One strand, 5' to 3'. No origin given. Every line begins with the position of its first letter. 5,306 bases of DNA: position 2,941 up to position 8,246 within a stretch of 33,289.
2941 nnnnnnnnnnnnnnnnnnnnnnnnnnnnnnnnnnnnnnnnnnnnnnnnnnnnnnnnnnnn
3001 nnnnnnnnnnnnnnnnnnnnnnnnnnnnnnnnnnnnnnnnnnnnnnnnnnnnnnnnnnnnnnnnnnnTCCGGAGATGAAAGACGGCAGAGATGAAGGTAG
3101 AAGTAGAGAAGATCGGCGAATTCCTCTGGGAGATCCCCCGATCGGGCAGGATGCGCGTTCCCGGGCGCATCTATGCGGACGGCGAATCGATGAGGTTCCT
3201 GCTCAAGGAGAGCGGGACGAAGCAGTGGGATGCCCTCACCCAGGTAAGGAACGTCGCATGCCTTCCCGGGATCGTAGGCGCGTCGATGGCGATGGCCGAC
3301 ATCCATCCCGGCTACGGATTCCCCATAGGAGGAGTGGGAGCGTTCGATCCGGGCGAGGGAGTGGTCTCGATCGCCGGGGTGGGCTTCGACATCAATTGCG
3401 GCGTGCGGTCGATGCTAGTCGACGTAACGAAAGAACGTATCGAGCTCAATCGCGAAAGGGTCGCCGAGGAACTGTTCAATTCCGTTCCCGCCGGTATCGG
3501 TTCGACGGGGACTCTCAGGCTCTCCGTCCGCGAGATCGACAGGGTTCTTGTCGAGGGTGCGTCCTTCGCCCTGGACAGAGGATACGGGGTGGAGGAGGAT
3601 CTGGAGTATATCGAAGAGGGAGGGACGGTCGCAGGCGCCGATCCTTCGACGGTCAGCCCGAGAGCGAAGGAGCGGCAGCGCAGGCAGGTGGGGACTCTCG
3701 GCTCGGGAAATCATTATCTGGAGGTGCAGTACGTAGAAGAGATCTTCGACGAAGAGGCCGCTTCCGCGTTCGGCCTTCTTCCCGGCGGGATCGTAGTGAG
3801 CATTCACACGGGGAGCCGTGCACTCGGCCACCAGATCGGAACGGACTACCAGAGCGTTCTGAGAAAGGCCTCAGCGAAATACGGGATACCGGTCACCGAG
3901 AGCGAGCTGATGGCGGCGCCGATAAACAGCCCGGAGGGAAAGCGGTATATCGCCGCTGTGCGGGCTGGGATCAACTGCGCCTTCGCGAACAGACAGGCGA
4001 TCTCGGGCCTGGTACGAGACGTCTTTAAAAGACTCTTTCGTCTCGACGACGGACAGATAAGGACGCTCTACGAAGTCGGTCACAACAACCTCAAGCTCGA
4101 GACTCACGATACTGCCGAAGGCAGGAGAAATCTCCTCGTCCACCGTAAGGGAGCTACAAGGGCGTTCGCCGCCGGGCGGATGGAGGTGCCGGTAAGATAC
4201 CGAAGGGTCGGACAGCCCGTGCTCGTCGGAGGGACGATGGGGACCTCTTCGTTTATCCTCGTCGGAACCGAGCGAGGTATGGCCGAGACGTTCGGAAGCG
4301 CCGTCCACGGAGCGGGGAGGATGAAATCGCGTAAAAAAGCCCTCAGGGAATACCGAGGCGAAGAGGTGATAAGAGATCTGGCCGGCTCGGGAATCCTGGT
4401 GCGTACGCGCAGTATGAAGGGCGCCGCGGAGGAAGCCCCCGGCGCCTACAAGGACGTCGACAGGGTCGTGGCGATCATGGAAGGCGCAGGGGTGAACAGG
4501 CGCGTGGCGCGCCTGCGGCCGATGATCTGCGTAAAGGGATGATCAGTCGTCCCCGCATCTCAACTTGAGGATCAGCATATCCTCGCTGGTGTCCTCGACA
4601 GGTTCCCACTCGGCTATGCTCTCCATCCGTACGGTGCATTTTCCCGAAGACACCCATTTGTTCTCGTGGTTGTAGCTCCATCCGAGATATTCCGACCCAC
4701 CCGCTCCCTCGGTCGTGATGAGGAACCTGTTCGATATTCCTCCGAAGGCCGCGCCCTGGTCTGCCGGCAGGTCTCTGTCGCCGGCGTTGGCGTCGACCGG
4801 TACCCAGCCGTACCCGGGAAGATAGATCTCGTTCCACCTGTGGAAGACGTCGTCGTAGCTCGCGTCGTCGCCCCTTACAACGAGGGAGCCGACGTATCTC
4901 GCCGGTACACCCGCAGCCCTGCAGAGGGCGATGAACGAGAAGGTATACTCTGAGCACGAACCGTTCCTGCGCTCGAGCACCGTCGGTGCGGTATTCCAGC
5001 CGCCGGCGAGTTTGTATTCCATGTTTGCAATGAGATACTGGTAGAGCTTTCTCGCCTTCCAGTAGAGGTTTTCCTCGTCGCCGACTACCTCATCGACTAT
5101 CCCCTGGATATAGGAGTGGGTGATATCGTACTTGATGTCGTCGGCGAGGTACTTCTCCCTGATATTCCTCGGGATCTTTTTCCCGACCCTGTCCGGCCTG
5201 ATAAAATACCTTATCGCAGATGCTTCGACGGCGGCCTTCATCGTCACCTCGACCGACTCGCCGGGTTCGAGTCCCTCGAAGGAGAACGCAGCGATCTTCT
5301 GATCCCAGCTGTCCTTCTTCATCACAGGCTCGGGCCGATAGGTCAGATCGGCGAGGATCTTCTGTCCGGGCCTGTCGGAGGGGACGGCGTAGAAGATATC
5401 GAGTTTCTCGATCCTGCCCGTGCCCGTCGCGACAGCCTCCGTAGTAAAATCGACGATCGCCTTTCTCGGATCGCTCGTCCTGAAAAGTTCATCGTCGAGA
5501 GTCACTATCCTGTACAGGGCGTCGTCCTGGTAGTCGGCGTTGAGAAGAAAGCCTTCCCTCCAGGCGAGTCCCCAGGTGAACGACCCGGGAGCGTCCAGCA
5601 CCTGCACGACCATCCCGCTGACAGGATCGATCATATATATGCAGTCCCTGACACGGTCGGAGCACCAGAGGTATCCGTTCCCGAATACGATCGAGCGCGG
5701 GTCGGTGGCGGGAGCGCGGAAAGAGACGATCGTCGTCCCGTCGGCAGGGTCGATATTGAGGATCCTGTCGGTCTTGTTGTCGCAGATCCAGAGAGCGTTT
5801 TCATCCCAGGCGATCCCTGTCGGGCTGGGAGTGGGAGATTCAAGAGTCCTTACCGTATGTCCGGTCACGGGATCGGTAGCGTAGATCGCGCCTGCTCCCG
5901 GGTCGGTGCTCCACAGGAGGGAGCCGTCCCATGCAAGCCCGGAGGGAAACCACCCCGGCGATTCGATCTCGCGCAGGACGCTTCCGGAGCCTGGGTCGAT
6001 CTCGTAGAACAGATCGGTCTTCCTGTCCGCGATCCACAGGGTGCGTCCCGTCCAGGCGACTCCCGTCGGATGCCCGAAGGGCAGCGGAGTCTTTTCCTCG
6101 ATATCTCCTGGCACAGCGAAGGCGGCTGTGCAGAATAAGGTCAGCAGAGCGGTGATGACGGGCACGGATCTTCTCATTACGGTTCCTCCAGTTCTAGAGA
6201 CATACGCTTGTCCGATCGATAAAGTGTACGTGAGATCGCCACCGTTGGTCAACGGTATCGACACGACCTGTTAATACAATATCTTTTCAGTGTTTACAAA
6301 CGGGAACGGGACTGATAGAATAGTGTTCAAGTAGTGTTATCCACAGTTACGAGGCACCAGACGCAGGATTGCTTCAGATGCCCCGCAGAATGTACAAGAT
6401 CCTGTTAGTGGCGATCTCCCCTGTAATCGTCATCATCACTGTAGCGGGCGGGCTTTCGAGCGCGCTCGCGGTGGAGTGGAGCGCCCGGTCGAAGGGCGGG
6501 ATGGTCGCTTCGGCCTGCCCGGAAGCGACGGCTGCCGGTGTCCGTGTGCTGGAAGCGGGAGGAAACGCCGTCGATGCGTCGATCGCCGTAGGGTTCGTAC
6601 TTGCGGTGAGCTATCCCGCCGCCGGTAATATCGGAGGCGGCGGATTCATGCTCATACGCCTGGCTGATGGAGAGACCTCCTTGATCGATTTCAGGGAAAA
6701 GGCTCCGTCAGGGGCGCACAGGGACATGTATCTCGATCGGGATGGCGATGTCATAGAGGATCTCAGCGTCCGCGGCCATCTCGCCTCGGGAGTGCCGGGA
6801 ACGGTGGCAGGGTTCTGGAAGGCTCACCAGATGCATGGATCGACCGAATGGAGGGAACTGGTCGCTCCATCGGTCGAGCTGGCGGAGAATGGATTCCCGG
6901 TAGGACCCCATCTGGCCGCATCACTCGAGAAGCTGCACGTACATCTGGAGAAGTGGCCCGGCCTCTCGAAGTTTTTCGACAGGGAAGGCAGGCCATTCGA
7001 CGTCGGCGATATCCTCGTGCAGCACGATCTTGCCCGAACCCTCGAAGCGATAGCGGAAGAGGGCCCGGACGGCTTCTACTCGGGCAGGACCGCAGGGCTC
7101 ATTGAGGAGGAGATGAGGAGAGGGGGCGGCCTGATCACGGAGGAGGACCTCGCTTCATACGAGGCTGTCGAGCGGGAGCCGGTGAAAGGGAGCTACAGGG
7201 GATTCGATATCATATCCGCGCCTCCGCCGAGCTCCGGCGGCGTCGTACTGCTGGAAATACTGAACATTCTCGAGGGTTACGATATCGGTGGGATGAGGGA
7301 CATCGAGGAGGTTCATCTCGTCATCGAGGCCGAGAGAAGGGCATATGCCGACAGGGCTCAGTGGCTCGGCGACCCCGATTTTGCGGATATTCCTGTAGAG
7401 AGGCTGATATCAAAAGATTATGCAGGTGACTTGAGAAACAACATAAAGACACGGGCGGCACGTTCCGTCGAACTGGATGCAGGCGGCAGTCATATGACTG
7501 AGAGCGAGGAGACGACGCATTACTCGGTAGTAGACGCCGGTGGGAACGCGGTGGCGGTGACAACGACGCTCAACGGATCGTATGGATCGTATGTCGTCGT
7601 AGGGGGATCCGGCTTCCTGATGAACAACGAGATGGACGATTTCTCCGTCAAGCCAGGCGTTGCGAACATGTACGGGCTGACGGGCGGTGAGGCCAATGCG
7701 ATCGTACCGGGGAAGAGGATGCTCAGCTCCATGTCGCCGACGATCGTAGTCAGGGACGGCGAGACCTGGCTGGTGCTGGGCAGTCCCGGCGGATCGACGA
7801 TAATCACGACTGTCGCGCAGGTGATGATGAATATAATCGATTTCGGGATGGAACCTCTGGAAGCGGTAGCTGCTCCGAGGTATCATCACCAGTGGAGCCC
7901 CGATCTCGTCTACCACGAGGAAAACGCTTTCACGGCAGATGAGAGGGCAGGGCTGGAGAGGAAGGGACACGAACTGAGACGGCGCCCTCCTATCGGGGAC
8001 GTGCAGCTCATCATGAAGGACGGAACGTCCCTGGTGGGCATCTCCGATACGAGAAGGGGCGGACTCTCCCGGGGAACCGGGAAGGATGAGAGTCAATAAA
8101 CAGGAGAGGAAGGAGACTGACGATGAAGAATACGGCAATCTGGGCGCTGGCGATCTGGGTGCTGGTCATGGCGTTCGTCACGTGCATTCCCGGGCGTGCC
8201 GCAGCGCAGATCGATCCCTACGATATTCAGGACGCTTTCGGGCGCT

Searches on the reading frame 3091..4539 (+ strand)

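Call 35: search_protein_families(library=pfam, proteins=[window:3091-4539:+], max_evalue=0.00001)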
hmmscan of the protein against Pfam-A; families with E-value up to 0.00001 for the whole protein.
window:3091-4539:+ (483 aa): 1 family
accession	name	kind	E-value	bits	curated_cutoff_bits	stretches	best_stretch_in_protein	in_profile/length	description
PF01139.22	RtcB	-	1.8e-154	515.5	27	1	51-483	1-426/426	tRNA-splicing ligase RtcB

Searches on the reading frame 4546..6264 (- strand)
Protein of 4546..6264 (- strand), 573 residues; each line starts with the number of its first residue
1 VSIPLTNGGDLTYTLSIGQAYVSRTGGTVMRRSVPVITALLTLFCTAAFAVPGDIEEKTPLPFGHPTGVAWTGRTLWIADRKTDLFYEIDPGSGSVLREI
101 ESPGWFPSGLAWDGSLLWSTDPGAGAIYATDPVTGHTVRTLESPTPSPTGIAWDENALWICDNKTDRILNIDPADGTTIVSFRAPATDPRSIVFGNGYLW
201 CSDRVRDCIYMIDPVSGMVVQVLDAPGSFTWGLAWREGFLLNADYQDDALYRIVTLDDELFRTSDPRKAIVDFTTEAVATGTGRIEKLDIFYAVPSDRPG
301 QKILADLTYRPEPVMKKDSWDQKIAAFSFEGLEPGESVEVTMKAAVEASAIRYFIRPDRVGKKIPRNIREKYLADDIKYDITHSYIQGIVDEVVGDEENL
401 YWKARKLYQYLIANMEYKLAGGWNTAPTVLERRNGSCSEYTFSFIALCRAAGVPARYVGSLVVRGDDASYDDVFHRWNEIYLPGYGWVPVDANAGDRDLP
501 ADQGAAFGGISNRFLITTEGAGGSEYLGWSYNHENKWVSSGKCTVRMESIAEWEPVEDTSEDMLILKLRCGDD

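Call 35: search_protein_families(library=pfam, proteins=[window:4546-6264:-], max_evalue=0.00001)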
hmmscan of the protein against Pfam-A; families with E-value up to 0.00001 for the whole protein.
window:4546-6264:- (573 aa): 3 families
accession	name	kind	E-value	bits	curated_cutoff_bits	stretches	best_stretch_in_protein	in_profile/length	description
PF01841.26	Transglut_core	-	4e-23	82.2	23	1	389-492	3-108/108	Transglutaminase-like superfamily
PF21959.2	DUF6923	-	1.5e-08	35.2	27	0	157-237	99-183/234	Repeat of unknown function (DUF6923)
PF24684.1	Vgb_lyase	-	8.2e-07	28.5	50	1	60-235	93-272/290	Virginiamycin B lyase family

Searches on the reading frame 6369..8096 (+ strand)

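Call 35: search_protein_families(library=pfam, proteins=[window:6369-8096:+], max_evalue=0.00001)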
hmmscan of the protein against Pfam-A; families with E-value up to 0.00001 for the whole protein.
window:6369-8096:+ (576 aa): 1 family
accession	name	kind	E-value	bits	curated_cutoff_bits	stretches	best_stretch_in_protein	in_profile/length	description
PF01019.26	G_glu_transpept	-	1.7e-171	572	27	1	59-565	2-512/512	Gamma-glutamyltranspeptidase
